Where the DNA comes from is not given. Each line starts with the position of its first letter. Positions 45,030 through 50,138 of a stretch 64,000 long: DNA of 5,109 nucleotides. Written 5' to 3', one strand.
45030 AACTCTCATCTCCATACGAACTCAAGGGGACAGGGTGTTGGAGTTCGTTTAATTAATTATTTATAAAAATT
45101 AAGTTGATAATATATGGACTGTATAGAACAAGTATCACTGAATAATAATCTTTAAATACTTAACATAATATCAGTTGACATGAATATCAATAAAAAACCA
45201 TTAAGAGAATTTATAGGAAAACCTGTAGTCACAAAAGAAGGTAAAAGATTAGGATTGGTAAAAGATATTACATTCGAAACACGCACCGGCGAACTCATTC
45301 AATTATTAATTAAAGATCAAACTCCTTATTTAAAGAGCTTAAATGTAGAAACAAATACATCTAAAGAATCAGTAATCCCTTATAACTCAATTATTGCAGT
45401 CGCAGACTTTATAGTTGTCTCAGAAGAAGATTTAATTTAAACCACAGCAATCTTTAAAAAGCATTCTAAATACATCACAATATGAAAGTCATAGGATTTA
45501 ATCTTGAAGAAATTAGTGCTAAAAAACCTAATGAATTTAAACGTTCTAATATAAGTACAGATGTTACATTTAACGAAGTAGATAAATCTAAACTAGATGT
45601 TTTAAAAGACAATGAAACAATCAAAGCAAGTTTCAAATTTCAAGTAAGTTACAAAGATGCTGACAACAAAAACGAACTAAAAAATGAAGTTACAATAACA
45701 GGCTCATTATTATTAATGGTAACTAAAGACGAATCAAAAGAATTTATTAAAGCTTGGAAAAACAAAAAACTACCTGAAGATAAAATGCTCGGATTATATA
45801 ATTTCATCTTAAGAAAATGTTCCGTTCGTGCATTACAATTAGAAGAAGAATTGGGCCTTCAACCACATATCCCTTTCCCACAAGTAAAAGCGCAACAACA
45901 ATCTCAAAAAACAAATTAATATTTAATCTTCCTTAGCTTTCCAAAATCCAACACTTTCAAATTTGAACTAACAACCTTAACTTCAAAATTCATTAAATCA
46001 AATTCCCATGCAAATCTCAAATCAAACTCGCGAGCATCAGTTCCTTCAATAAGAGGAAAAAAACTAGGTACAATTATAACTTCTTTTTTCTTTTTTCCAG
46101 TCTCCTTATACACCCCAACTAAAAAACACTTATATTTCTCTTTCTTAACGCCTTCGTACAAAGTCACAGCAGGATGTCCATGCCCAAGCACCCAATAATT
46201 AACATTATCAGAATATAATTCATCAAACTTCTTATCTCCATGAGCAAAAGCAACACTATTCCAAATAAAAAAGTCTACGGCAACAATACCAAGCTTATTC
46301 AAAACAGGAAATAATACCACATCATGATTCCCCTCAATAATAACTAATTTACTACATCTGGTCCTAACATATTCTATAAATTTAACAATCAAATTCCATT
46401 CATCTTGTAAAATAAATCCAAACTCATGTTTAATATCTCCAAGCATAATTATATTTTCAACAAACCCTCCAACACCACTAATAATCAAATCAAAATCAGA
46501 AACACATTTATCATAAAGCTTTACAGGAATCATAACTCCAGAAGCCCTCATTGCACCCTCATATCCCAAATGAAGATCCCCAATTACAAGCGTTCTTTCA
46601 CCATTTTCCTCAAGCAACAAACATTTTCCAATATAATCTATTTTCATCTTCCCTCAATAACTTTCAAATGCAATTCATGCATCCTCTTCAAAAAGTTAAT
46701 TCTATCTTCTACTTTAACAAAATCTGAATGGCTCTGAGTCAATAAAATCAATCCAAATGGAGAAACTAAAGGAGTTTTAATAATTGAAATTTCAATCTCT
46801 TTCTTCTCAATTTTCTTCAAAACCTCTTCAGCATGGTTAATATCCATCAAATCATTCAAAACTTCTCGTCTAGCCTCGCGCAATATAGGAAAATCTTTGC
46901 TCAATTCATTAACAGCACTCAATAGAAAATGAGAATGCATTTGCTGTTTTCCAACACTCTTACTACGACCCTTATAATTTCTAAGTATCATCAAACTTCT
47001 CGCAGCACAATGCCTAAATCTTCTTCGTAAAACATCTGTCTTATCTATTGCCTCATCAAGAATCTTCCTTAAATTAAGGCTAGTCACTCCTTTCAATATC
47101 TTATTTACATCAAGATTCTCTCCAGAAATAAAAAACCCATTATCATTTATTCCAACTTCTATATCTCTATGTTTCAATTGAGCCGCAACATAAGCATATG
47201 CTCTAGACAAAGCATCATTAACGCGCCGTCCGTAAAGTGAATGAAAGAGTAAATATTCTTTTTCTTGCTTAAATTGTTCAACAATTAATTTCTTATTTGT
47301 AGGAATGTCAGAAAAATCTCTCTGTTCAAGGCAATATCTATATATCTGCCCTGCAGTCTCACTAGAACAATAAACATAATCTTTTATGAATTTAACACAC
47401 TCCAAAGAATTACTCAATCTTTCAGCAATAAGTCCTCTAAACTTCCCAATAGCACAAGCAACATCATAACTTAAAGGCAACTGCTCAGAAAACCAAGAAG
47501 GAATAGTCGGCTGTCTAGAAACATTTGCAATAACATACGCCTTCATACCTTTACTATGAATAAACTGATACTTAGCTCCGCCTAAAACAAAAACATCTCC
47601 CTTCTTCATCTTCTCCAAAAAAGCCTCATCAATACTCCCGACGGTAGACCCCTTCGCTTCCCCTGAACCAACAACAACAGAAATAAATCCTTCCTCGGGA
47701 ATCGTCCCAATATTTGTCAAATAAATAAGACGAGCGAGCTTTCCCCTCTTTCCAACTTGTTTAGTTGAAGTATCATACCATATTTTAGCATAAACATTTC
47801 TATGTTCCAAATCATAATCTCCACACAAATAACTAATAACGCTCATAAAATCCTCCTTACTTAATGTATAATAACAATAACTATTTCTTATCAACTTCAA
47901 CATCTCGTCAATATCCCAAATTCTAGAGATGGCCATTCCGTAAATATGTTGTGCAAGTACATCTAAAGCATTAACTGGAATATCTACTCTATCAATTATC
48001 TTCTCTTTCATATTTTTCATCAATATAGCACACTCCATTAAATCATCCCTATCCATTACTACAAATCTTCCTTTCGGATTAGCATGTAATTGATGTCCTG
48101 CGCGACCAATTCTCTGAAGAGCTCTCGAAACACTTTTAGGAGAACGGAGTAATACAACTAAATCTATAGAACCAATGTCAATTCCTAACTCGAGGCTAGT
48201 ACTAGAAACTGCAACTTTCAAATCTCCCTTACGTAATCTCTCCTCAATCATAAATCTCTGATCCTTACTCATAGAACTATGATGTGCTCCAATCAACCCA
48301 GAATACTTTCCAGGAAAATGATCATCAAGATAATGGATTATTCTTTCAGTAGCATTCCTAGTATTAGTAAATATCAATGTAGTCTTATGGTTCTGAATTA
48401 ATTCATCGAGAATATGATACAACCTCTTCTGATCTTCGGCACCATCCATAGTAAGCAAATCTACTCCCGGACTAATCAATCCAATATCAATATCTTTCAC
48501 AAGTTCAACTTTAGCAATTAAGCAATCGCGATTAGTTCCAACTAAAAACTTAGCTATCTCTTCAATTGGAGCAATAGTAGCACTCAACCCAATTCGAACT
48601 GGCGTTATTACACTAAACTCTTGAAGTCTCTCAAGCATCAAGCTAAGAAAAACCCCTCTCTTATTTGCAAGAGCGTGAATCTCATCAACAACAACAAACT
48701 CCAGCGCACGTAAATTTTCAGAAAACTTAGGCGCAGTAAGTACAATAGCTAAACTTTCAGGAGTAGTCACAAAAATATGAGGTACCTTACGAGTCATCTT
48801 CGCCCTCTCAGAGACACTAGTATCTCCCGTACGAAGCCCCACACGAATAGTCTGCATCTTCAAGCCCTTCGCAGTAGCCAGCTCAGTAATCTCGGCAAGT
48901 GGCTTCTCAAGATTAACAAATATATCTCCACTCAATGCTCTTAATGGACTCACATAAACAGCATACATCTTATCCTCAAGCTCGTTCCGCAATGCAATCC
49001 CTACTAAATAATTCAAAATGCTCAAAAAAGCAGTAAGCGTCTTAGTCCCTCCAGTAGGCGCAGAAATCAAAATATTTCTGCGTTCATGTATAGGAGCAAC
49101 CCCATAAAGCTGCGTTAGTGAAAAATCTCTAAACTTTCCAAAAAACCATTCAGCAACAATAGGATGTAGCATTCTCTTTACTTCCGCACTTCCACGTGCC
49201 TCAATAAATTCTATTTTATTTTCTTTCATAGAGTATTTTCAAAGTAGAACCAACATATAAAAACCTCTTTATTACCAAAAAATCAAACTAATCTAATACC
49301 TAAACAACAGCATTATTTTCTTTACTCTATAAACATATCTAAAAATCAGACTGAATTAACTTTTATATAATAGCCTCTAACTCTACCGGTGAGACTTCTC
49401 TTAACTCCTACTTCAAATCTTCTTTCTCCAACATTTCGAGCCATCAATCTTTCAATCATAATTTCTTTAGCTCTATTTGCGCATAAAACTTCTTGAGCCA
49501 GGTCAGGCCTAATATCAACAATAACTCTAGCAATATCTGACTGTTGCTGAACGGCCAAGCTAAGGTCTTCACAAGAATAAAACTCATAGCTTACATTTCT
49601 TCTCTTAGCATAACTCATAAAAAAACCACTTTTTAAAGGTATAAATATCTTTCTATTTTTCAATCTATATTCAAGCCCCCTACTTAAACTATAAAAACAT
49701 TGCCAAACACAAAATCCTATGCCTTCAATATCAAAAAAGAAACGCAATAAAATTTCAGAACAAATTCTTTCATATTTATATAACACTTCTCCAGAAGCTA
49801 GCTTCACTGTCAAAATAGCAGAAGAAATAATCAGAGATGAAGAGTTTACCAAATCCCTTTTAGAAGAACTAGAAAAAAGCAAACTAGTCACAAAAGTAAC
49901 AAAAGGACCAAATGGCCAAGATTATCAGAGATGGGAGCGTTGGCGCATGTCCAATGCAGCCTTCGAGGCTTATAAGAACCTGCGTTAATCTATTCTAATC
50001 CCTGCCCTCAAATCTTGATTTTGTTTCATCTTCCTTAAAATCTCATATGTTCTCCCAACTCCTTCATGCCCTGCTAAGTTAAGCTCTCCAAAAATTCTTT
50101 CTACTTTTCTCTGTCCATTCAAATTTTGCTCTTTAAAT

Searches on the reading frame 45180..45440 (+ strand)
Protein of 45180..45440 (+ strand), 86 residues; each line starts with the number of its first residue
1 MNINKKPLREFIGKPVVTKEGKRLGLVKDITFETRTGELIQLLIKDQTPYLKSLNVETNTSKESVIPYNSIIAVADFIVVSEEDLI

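Call 69: search_protein_families(library=pfam, proteins=[window:45180-45440:+], max_evalue=0.01)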
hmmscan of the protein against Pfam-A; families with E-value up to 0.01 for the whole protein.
window:45180-45440:+ (86 aa): 1 family
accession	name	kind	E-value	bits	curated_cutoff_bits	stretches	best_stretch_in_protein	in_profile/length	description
PF05239.21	PRC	-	7.6e-12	45.5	21.2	1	8-81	6-72/78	PRC-barrel domain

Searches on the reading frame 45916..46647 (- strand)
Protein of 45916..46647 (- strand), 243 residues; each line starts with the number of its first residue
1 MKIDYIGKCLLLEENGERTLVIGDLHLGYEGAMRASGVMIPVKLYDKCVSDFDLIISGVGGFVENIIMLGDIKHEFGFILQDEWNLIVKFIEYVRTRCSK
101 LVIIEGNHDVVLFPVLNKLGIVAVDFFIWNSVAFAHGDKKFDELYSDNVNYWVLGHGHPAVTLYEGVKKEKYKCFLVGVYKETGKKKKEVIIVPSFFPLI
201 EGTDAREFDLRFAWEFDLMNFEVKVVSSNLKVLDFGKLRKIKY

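Call 12: search_protein_families(library=ncbifam, proteins=[window:45916-46647:-], max_evalue=0.1)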
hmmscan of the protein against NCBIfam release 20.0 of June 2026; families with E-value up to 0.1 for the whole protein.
window:45916-46647:- (243 aa): 3 families
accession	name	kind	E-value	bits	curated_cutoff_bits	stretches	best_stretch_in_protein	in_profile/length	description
TIGR00024.1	SbcD_rel_arch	hypoth_equivalog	1e-31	110.4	115.2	1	17-241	15-221/224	putative phosphoesterase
TIGR04123.1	P_estr_lig_assc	hypoth_equivalog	1.8e-18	66.7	150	1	16-178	20-171/207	ligase-associated DNA damage response endonuclease PdeM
NF053862.1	DS9_1_antiphage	equivalog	0.036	12.9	420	1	14-112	191-291/486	anti-phage phosphoesterase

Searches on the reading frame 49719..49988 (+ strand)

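Call 11: search_protein_families(library=pfam, proteins=[window:49719-49988:+], max_evalue=0.1)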
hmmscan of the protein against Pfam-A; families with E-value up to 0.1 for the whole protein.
window:49719-49988:+ (89 aa): 2 families
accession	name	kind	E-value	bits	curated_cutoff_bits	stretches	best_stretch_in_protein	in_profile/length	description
PF02082.26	Rrf2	-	0.042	14.4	30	1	11-66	6-61/132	Iron-dependent Transcriptional regulator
PF22979.2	HTH_69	-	0.072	13.4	27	1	31-62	30-61/69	Winged helix-turn-helix domain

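Call 12: search_protein_families(library=ncbifam, proteins=[window:49719-49988:+], max_evalue=0.1)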
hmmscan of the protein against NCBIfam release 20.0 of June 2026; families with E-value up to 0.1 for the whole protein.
window:49719-49988:+ (89 aa): 1 family
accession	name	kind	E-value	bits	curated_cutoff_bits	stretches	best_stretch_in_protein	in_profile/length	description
TIGR01884.1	cas_HTH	subfamily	0.00066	19.1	60.2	1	11-63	142-193/202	CRISPR-associated CARF protein Csa3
